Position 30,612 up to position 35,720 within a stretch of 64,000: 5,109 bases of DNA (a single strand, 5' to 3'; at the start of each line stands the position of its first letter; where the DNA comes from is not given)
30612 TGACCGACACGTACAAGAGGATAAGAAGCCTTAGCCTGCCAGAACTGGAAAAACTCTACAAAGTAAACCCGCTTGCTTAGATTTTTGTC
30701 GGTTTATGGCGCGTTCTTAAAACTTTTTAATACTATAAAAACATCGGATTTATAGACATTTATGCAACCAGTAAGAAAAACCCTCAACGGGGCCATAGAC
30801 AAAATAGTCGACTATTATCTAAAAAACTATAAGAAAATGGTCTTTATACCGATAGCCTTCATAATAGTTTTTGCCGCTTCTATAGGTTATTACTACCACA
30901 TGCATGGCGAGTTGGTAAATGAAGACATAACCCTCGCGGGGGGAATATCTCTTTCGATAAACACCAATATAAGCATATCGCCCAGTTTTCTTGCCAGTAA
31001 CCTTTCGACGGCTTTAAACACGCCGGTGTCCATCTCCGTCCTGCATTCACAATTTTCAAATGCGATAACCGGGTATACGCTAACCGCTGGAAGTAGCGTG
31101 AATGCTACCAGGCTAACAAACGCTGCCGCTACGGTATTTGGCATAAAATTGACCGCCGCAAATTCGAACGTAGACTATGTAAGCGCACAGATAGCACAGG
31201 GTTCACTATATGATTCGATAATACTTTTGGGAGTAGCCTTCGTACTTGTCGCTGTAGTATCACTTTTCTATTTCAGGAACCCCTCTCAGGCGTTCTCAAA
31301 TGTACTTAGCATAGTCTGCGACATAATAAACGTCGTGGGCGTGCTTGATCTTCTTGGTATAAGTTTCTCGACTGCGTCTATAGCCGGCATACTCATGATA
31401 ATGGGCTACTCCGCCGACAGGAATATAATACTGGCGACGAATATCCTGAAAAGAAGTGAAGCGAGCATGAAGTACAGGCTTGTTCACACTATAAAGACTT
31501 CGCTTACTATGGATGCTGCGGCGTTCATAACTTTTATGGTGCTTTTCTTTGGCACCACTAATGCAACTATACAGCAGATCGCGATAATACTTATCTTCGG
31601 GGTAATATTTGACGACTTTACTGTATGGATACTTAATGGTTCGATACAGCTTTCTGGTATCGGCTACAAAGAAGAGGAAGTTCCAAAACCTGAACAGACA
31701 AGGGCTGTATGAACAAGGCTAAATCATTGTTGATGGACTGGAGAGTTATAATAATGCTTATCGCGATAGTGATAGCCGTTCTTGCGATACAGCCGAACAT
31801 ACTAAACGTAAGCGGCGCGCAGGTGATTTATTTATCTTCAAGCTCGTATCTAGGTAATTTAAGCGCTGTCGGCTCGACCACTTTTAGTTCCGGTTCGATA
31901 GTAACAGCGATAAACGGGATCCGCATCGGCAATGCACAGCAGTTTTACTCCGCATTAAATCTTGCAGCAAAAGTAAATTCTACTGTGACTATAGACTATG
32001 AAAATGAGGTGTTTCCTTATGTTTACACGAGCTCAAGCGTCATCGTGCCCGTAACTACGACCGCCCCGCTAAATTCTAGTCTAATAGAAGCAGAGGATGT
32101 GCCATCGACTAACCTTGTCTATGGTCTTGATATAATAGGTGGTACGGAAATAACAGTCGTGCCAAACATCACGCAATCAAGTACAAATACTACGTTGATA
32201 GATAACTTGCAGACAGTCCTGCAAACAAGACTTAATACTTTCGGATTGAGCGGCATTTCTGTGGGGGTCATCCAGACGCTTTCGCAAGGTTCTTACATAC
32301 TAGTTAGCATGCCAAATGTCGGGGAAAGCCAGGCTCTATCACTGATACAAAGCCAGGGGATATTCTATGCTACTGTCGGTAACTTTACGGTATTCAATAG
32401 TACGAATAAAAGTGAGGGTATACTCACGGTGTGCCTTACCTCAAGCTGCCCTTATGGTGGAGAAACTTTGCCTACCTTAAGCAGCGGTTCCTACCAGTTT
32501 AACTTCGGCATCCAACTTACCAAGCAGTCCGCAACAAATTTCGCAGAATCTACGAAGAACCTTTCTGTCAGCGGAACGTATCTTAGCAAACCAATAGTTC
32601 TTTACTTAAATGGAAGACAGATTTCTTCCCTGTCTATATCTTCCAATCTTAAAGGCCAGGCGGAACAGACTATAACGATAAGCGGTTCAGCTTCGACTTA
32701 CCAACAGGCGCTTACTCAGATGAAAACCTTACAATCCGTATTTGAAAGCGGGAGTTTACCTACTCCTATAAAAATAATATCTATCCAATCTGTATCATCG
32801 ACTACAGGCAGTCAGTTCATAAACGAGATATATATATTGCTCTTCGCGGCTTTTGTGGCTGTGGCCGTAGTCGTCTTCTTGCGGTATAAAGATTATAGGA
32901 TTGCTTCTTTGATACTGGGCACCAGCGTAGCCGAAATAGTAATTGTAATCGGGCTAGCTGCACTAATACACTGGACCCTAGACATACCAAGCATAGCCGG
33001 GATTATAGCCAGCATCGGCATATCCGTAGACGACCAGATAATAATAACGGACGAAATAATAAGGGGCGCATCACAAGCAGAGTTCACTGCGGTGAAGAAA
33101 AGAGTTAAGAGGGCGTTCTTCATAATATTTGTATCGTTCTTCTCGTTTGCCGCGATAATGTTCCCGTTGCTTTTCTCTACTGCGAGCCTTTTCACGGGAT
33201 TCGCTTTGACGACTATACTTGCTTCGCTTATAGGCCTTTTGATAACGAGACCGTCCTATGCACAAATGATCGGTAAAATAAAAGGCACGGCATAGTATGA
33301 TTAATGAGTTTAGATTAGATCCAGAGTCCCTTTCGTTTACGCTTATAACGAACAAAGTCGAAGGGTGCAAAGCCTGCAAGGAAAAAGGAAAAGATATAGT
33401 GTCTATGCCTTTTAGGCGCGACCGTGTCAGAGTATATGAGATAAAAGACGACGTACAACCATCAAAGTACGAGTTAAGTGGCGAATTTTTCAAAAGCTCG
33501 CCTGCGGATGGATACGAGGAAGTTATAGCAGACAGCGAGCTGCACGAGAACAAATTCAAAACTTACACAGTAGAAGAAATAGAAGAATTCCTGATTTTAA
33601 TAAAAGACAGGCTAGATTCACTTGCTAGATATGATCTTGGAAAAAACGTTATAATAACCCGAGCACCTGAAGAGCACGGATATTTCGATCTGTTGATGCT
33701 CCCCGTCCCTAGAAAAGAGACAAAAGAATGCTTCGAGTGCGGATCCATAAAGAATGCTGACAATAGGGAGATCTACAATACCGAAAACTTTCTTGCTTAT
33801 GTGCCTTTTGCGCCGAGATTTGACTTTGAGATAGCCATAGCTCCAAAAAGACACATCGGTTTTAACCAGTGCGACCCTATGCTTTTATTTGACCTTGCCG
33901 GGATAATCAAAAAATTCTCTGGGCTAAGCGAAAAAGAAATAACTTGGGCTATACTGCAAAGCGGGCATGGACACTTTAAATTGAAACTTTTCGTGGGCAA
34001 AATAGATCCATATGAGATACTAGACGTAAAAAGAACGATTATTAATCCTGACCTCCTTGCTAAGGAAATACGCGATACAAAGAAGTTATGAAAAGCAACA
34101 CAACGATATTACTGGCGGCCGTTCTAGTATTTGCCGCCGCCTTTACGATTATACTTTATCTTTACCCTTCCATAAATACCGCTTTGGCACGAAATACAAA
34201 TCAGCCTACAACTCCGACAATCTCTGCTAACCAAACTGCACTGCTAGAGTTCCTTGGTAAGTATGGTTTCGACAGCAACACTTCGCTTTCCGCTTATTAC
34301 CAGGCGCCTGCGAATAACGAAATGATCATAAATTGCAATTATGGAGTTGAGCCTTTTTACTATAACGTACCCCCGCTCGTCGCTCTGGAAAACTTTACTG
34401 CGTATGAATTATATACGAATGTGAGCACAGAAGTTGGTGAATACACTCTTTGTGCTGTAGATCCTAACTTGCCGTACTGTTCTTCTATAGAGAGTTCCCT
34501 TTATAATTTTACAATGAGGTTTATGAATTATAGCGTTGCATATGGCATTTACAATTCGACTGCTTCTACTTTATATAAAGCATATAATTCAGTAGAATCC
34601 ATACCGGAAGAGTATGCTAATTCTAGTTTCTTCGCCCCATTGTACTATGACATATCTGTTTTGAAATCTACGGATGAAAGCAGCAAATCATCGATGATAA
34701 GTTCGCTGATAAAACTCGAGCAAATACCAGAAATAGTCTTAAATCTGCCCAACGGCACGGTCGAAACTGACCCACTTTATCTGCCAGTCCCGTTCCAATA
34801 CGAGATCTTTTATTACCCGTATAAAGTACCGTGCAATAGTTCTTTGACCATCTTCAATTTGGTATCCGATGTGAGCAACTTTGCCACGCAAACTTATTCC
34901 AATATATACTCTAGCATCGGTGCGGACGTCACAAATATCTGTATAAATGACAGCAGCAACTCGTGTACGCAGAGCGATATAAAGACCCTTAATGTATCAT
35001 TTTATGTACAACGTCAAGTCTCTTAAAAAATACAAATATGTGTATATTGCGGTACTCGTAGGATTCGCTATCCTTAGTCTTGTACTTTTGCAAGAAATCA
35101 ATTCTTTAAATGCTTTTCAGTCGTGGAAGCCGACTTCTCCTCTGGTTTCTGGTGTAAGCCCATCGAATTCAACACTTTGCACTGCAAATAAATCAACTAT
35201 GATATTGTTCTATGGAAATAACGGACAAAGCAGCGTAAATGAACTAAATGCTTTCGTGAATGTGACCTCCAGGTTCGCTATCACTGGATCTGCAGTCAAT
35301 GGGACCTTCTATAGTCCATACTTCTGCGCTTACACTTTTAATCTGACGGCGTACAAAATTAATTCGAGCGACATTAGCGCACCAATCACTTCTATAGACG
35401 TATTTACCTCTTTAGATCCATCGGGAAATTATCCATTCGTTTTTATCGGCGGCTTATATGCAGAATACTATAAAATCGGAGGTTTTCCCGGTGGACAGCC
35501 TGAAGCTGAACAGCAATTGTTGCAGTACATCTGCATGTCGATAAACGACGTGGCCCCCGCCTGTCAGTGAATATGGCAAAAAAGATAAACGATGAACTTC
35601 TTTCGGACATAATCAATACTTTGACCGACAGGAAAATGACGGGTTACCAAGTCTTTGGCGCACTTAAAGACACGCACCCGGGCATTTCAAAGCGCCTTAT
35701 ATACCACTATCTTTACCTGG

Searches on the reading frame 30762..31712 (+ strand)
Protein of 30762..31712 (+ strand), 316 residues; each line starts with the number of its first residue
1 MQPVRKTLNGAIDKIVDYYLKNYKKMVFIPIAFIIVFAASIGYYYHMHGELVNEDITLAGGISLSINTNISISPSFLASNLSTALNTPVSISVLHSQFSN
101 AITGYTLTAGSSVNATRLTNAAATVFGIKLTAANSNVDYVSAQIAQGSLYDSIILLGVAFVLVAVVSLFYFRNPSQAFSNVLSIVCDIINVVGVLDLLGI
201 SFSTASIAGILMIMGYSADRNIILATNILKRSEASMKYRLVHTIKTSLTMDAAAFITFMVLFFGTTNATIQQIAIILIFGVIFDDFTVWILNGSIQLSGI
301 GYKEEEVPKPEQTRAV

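Call 55: search_protein_families(library=pfam, proteins=[window:30762-31712:+], max_evalue=0.1)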
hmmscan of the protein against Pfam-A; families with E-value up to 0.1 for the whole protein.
window:30762-31712:+ (316 aa): 1 family
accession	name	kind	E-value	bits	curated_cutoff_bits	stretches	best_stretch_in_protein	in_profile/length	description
PF02355.23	SecD_SecF_C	-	1.5e-18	67.3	20.5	1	130-295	11-182/189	Protein export membrane protein SecD/SecF, C-terminal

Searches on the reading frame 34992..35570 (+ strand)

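Call 55: search_protein_families(library=pfam, proteins=[window:34992-35570:+], max_evalue=0.1)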
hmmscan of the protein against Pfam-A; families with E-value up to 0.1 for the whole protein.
window:34992-35570:+ (192 aa): 1 family
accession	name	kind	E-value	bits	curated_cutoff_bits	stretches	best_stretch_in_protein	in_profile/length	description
PF08842.16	Mfa2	-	0.087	12.8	21.2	0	138-170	61-93/277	Fimbrillin-A associated anchor proteins Mfa1 and Mfa2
